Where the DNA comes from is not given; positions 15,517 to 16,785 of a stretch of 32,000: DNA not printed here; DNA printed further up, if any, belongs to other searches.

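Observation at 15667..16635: Secreted protein with 7 + 7 D-R-R-E-D-x-R heptads (polyampholyte, possible single alpha-helix rod)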

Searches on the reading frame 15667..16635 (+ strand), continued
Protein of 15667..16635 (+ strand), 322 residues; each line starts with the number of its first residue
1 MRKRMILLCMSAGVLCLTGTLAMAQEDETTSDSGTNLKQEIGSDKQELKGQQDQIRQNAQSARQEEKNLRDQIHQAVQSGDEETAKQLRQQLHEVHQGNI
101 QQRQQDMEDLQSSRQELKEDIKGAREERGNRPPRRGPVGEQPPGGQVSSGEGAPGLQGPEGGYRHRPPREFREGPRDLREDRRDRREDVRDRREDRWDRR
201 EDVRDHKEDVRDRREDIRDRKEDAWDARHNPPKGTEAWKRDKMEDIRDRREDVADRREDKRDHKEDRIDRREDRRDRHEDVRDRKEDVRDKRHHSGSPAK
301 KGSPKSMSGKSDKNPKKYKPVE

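Call 26: find_related_loci(query=A1, collection=genome_contigs, flank=8000)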
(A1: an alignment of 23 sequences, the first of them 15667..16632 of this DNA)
Query A1 (322 aa) in genome_contigs; peptide patterns used: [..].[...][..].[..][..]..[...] (x = any residue, [..] = any of these).
598 stretches matched a pattern (row limit reached: there are more); 173 encode a relative of the query (tblastn E <= 1e-3); the best 80 are kept; 80 distinct loci.
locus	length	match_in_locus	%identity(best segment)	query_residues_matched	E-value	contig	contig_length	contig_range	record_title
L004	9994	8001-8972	67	1-301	3e-102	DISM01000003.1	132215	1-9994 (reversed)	MAG TPA_asm: Candidatus Omnitrophica bacterium UBA6210 UBA6210_contig_491, whole genome shotgun sequence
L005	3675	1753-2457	74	1-239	2e-90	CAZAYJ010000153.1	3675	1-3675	MAG TPA_asm: uncultured Planctomycetia bacterium isolate SRP167436_co1_3 genome assembly, contig: NODE_42155_length_3675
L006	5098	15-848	43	1-304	9e-55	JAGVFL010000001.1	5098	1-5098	MAG: Candidatus Omnitrophota bacterium isolate DeMMO2_44 c_000000028285, whole genome shotgun sequence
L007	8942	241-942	43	5-296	7e-52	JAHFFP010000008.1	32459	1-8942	MAG: Candidatus Omnitrophota bacterium isolate nzgw295 NODE_974_length_32460_cov_3.827979, whole genome shotgun sequence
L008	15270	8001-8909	51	1-302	2e-48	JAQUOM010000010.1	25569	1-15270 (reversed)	MAG: Candidatus Omnitrophota bacterium isolate STD1_200 NODE_4059_length_25569_cov_4.537183_Sandtown_D1, whole genome sh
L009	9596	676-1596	43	3-296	9e-48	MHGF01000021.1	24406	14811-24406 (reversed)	MAG: Omnitrophica WOR_2 bacterium GWF2_43_52 gwf2_scaffold_2635, whole genome shotgun sequence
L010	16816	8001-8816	49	8-292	2e-46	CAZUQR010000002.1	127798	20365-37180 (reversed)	MAG TPA_asm: uncultured Planctomycetia bacterium isolate binchicken_co34_570 genome assembly, contig: NODE_85_length_127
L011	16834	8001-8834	39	4-287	9e-42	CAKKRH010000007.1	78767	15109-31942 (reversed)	Omnitrophica bacterium GWA2_41_15 isolate Hainich-H52-bin157-1 genome assembly, contig: H52-bin157_1_Hain_H52_02um_R3_11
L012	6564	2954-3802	41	1-309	2e-38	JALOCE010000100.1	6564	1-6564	MAG: Candidatus Omnitrophota bacterium isolate SO_2017_LW4 bin 43 scaffold_22737_c1_LW137-91_2017, whole genome shotgun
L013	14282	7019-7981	43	7-300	5e-37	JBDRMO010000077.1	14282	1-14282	MAG: Candidatus Omnitrophota bacterium isolate MEGAHIT-group-1.834 k141_1682719, whole genome shotgun sequence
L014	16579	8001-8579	59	8-313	3e-37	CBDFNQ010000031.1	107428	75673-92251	MAG: Gammaproteobacteria bacterium isolate 82f50fbc-aeb5-4c25-aad8-d745897ec859 genome assembly, contig: contig_31, whol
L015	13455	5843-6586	42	9-296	7e-37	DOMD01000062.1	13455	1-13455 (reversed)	MAG TPA_asm: Candidatus Omnitrophota bacterium isolate UBA12090 contig_22498, whole genome shotgun sequence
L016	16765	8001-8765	50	10-268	5e-50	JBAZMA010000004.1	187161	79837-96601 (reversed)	MAG: Candidatus Omnitrophota bacterium isolate SO_2017_LW4_3 scaffold_243_c1_LW137-91_2017, whole genome shotgun sequenc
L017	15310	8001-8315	64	194-284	4e-17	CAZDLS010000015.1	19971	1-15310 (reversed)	MAG TPA_asm: uncultured Planctomycetia bacterium isolate SRP214966_co2_480 genome assembly, contig: NODE_3825_length_199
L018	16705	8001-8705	45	3-300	6e-31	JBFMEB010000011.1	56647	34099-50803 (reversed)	MAG: Candidatus Omnitrophota bacterium isolate MAG234 MAG234_11, whole genome shotgun sequence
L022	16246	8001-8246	76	172-313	1e-26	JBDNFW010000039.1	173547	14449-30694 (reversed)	MAG: Gammaproteobacteria bacterium isolate concoct.158.ELB k141_735774, whole genome shotgun sequence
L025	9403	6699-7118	42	6-143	4e-25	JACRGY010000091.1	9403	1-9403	MAG: Nitrospirae bacterium isolate NC_groundwater_1763_Pr3_B-0.1um_44_11 SR-2_scaffold_141_1780153, whole genome shotgun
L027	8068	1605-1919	72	189-291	1e-24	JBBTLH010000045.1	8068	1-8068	MAG: Candidatus Omnitrophota bacterium isolate H51-bin162_1 H51_bin162_1_000000000045, whole genome shotgun sequence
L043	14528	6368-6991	52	159-291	8e-24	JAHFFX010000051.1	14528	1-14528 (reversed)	MAG: Candidatus Omnitrophota bacterium isolate nzgw301 NODE_5441_length_14529_cov_2.940033, whole genome shotgun sequenc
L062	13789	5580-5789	57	198-253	2e-14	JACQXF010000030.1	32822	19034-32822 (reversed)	MAG: Nitrospirae bacterium isolate NC_groundwater_1508_Pr4_B-0.1um_43_4 SR1-18-B1_scaffold_118870, whole genome shotgun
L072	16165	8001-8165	67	180-265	3e-13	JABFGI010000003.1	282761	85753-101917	MAG: Proteobacteria bacterium isolate PRO17 c_000000000003, whole genome shotgun sequence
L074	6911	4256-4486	55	183-272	3e-13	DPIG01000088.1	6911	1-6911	MAG TPA_asm: Candidatus Omnitrophota bacterium isolate UBA10147 contig_91431, whole genome shotgun sequence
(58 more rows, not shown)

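Call 28: find_encoding_contigs(protein=P0021, flank=6000, max_places=1)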
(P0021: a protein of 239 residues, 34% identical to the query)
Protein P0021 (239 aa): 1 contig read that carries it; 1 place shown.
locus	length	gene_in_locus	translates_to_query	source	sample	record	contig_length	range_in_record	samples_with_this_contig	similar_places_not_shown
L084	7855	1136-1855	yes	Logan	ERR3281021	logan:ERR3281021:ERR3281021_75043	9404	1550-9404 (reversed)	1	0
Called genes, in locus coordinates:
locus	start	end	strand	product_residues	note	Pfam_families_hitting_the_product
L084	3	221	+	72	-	?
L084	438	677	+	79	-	PF04014:MazE_antitoxin (weak)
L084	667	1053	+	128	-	PF01850:PIN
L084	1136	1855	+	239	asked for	-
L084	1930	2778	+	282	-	PF13524:Glyco_trans_1_2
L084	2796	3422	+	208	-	PF01914:MarC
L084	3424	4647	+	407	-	PF00483:NTP_transferase, PF12804:NTP_transf_3 (weak), PF24894:Hexapep_GlmU, PF25084:LbH_EIF2B (weak), PF25247:LbH_GLGC (weak)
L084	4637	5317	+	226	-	PF00730:HhH-GPD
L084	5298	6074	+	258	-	PF05690:ThiG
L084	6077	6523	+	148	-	PF00583:Acetyltransf_1, PF13673:Acetyltransf_10, PF13508:Acetyltransf_7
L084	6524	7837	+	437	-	PF00330:Aconitase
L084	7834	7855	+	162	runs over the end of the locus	PF06434:Aconitase_2_N (weak), PF00694:Aconitase_C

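Call 29: find_encoding_contigs(protein=P0036, flank=6000, max_places=1)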
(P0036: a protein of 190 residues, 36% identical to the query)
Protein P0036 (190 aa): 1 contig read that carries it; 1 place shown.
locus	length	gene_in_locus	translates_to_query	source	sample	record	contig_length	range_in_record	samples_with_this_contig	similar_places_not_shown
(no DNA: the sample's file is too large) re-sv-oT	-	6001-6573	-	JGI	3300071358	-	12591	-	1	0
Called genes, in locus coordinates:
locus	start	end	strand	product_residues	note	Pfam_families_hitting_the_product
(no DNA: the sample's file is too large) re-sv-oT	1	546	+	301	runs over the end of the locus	PF01370:Epimerase, PF08338:DUF1731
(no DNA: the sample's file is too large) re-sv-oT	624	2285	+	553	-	PF05496:RuvB_N (weak), PF13177:DNA_pol3_delta2, PF00004:AAA, PF13401:AAA_22 (faint), PF21960:RCF1-5-like_lid (faint), PF22608:DNAX_ATPase_lid, PF12169:DNA_pol3_gamma3, PF20964:DnaX_C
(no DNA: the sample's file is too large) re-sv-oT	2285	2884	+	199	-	PF21176:RecR_HhH, PF02132:RecR_ZnF, PF01751:Toprim, PF13662:Toprim_4, PF21175:RecR_C (weak)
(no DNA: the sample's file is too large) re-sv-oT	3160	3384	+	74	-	-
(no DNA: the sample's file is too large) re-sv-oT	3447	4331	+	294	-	PF00072:Response_reg, PF00989:PAS (weak), PF08448:PAS_4 (weak)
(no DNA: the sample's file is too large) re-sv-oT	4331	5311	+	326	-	PF10672:Methyltrans_SAM, PF03602:Cons_hypoth95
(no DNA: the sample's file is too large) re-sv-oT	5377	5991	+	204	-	PF01625:PMSR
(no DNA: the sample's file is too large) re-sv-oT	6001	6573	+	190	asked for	-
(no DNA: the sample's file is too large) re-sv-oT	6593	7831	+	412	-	PF00375:SDF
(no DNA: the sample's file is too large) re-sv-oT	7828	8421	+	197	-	PF02798:GST_N, PF13417:GST_N_3, PF13409:GST_N_2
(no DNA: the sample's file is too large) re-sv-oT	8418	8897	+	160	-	?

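Call 30: find_encoding_contigs(protein=P0045, flank=6000, max_places=1)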
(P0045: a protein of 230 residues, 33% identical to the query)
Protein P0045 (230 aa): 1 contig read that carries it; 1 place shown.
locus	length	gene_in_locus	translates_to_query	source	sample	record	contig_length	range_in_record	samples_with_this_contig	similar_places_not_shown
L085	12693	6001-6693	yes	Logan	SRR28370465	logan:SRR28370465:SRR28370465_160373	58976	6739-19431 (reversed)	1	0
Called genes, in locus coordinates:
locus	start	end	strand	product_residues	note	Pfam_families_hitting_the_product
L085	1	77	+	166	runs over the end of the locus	-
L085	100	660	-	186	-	PF08207:EFP_N, PF01132:EFP, PF09285:Elong-fact-P_C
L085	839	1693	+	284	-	PF06325:PrmA, PF05175:MTS (weak), PF13489:Methyltransf_23 (faint), PF03848:TehB (faint), PF08241:Methyltransf_11 (weak), PF13649:Methyltransf_25 (weak), PF13847:Methyltransf_31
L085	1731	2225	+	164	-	-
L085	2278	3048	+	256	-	PF01026:TatD_DNase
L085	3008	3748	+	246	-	PF00899:ThiF, PF02558:ApbA (faint)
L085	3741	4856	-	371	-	PF04055:Radical_SAM, PF06969:HemN_C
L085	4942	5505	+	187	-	-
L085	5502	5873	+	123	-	PF06252:GemA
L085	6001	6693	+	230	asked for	-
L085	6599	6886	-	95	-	-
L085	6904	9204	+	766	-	PF13188:PAS_8 (faint), PF13426:PAS_9 (faint), PF00989:PAS (faint), PF08448:PAS_4 (faint), PF08447:PAS_3, PF00512:HisKA, PF02518:HATPase_c, PF14501:HATPase_c_5 (weak)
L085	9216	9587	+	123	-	PF00072:Response_reg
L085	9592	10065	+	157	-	PF05552:MS_channel_1st_1, PF00924:MS_channel_2nd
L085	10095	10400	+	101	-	PF21082:MS_channel_3rd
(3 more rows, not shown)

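Call 31: find_encoding_contigs(protein=P0048, flank=6000, max_places=1)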
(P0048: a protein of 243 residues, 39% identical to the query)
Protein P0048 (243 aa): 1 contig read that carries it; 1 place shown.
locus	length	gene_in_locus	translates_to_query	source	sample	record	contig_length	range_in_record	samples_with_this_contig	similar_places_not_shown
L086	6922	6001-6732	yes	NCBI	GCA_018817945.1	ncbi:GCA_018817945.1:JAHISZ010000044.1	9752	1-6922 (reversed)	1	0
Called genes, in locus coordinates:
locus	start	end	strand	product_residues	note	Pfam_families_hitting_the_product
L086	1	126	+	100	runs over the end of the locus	PF02325:CCB3_YggT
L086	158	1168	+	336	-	PF01699:Na_Ca_ex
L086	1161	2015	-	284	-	PF02401:LYTB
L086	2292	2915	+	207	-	PF04542:Sigma70_r2 (faint)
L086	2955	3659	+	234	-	-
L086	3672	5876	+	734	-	PF12770:CHAT, PF13424:TPR_12, PF13432:TPR_16 (weak), PF00515:TPR_1 (weak), PF13424:TPR_12, PF28559:TPR_SusR, PF17874:TPR_MalT, PF13424:TPR_12, +13 more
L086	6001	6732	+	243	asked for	-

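Call 40: search_protein_families(library=pfam, proteins=[P0031, P0086, P0063, P0052, P0067, P0065, P0101, P0077], max_evalue=0.01)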
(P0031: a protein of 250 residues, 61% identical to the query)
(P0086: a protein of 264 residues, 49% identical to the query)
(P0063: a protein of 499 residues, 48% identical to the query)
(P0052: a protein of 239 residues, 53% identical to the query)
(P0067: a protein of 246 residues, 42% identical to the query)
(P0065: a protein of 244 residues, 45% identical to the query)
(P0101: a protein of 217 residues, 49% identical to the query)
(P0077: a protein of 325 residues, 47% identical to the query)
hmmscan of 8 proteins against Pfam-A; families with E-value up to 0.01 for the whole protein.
P0031 (250 aa): 0 families

P0086 (264 aa): 0 families

P0063 (499 aa): 1 family
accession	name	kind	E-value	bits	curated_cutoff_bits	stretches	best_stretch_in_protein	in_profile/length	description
PF20245.3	DUF6600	-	2.1e-31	108.4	27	1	72-170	2-101/102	Family of unknown function (DUF6600)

P0052 (239 aa): 4 families
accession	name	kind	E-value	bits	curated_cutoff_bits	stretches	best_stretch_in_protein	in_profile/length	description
PF13202.12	EF-hand_5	-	3.2e-07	30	25.9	1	81-101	4-24/25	EF hand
PF00036.39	EF-hand_1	-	1.3e-05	24.8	25.4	0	80-100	4-24/29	EF hand domain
PF13499.12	EF-hand_7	-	2e-05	25.3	30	1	49-100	10-64/67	EF-hand domain pair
PF13405.12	EF-hand_6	-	5.2e-05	23.1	25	0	83-103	7-27/30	EF-hand domain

P0067 (246 aa): 0 families

P0065 (244 aa): 0 families

P0101 (217 aa): 0 families

P0077 (325 aa): 0 families

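Call 42: search_protein_families(library=pfam, alignment_id=A1, max_evalue=1)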
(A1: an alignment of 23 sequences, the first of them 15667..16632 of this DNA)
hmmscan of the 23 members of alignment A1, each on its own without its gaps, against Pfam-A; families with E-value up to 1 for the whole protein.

A. member 1, window:15667-16632:+ (322 aa): 3 families
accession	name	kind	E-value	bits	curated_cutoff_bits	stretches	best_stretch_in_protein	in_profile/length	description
PF03961.19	FapA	-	0.0064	16.6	31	1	29-124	135-229/272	Flagellar Assembly Protein A beta solenoid domain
PF08590.15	DUF1771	-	0.015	16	28.7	1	54-95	3-44/64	Domain of unknown function (DUF1771)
PF25762.1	HAUS1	-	0.88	9.8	40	0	46-127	110-192/236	HAUS augmin-like complex subunit 1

B. families by the number of members that match (of 23 scanned): 72 families (the first 25 are shown)
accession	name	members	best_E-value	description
PF03961.19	FapA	7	0.0001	Flagellar Assembly Protein A beta solenoid domain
PF02151.25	UVR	5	1.8e-05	UvrB/uvrC motif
PF12732.12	YtxH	3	0.017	YtxH-like protein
PF25155.1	NTF2_YvbJ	3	0.079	YvbJ NTF2-like domain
PF06785.16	UPF0242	2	0.0083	Uncharacterised protein family (UPF0242) N-terminus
PF08590.15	DUF1771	2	0.0089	Domain of unknown function (DUF1771)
PF06009.19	Laminin_II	2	0.011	Laminin Domain II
PF20663.3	COG4_N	2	0.017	Conserved oligomeric Golgi complex subunit 4, N-terminal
PF22554.1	Chap-C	2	0.056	TY-Chap C-terminal domain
PF25762.1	HAUS1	2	0.67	HAUS augmin-like complex subunit 1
PF23931.1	Terminase_6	1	0.0015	Terminase small subunit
PF13202.12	EF-hand_5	1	0.0093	EF hand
PF23353.1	BBS2_hp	1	0.0095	BBS2 hairpin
PF04456.17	DUF503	1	0.011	Protein of unknown function (DUF503)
PF01244.27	Peptidase_M19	1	0.018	Membrane dipeptidase (Peptidase family M19)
PF13801.11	Metal_resist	1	0.027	Heavy-metal resistance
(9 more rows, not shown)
